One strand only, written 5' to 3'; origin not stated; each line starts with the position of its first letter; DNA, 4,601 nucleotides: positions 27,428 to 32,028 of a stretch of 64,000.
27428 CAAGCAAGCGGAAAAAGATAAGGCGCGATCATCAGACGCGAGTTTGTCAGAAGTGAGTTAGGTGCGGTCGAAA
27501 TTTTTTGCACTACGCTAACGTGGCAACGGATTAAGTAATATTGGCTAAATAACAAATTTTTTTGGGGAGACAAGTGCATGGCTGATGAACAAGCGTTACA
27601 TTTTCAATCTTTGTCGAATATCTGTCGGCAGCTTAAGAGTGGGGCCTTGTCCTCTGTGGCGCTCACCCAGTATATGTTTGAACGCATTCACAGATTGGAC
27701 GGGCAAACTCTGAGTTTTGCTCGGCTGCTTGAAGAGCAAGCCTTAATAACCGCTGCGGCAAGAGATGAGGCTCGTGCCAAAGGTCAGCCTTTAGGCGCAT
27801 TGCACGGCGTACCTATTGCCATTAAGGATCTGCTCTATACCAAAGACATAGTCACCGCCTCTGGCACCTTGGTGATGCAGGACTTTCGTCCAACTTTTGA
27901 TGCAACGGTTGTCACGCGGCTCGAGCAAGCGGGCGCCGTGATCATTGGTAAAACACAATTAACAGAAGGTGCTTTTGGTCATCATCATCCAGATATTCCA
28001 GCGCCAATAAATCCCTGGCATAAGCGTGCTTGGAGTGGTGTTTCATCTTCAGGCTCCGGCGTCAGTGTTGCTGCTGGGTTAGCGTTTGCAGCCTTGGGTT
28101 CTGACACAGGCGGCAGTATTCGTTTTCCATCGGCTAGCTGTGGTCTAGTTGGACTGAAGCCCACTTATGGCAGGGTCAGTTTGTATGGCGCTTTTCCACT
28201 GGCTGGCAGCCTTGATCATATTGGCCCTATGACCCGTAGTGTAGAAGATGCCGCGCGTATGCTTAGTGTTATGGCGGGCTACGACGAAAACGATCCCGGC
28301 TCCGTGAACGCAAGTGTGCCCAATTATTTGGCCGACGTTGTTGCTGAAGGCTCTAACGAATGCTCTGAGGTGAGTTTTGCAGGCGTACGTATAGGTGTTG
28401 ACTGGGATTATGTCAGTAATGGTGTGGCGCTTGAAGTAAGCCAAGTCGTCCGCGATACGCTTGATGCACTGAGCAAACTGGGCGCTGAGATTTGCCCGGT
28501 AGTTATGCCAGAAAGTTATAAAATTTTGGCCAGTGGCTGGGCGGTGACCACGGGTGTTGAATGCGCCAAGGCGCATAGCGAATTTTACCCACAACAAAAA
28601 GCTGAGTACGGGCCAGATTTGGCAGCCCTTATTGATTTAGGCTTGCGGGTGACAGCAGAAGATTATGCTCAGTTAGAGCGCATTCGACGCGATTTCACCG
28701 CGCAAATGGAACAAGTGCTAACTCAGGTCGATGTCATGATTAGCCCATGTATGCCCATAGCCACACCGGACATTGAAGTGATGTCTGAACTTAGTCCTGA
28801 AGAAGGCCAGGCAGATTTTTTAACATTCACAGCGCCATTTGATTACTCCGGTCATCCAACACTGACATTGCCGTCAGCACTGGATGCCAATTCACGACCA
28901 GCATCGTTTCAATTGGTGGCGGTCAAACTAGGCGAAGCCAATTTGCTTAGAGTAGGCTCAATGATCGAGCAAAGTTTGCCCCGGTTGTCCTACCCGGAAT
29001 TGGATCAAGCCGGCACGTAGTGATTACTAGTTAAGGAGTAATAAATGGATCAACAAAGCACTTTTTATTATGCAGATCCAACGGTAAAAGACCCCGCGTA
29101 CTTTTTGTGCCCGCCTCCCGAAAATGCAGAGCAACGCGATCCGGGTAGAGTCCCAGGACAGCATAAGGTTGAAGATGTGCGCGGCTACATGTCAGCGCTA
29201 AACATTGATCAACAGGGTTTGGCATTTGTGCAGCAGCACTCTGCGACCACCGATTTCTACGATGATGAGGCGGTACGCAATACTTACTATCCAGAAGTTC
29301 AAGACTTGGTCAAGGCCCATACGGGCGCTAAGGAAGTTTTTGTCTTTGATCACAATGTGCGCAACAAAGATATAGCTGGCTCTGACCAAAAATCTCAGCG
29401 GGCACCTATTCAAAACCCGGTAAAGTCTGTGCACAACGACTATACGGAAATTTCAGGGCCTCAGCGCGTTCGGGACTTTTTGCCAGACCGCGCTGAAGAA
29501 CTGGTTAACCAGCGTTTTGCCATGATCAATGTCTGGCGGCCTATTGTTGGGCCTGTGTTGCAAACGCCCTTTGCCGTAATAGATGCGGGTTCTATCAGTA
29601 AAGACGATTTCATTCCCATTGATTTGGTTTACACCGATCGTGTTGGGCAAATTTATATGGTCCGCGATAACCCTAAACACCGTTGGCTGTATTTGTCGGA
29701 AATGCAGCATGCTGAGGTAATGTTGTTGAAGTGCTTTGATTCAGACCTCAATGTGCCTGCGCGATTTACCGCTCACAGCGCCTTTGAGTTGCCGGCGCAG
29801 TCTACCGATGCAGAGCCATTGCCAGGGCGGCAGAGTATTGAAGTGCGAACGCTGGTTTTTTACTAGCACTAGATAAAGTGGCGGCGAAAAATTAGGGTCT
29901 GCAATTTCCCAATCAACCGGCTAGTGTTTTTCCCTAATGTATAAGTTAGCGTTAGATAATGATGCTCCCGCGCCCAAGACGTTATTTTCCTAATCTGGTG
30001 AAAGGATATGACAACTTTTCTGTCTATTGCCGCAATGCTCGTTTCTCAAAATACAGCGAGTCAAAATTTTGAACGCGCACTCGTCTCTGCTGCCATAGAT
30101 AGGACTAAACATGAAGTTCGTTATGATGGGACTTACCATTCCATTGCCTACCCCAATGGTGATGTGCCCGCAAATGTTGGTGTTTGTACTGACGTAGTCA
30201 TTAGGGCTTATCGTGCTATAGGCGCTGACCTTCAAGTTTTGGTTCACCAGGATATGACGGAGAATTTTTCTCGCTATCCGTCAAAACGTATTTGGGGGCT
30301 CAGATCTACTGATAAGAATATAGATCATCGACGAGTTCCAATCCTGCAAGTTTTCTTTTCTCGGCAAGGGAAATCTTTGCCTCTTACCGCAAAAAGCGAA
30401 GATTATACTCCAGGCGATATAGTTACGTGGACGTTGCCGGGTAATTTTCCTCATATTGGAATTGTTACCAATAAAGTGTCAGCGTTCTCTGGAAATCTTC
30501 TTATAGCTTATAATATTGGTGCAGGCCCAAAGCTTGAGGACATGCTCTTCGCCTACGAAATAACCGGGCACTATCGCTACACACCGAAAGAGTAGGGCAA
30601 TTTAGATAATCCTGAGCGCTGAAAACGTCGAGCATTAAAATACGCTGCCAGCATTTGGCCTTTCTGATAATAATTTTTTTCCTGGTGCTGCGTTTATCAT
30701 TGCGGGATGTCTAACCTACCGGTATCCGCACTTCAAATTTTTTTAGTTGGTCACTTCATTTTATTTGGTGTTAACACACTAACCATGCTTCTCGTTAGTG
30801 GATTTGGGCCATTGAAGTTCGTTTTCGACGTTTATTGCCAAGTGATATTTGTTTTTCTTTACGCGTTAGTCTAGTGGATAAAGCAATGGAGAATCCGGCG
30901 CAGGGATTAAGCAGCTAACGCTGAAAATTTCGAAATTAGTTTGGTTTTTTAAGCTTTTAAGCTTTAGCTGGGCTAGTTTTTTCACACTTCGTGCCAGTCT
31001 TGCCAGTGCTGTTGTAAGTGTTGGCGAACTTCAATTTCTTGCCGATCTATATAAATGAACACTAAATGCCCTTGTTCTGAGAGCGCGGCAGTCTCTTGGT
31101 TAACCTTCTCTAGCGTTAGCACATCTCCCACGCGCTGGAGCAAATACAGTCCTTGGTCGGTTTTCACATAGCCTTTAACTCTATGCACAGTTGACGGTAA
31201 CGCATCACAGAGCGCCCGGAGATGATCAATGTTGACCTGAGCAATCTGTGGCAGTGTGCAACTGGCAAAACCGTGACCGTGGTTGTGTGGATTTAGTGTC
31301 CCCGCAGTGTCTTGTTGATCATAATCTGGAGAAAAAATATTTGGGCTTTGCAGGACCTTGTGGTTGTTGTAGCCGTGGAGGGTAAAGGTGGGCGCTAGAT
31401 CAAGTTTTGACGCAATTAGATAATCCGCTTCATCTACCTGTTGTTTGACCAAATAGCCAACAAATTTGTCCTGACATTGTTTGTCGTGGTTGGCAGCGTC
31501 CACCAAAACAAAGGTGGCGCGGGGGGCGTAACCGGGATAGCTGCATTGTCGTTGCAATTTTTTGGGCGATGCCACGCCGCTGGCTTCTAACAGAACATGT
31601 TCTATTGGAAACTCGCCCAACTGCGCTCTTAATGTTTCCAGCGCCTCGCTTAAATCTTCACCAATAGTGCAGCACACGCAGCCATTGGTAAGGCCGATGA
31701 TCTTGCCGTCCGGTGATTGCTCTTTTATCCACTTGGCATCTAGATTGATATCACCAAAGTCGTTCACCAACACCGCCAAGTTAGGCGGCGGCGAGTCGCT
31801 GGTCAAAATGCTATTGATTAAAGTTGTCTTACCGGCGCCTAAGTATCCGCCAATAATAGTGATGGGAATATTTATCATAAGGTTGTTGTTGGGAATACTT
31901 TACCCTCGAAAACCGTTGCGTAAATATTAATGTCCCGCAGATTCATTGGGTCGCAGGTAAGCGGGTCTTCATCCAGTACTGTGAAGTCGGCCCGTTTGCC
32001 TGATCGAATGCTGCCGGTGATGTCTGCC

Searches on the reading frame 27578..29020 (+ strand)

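Call 36: search_protein_families(library=pfam, proteins=[window:27578-29020:+], max_evalue=0.00001)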
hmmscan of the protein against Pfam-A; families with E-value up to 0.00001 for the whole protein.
window:27578-29020:+ (480 aa): 1 family
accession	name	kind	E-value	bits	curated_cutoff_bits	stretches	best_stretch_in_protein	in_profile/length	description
PF01425.27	Amidase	-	7.1e-99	332.3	27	1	29-457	2-445/445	Amidase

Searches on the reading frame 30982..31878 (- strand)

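Call 38: search_protein_families(library=pfam, proteins=[window:30982-31878:-], max_evalue=0.00001)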
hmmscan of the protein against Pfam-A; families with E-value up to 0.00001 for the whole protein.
window:30982-31878:- (298 aa): 2 families
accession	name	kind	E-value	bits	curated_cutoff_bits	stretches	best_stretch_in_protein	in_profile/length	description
PF02492.25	cobW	-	5.3e-37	127.6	20.7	1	5-165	1-159/180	CobW/HypB/UreG, nucleotide-binding domain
PF07683.19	CobW_C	-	3.6e-08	33.6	22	1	205-289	2-91/94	Cobalamin synthesis protein cobW C-terminal domain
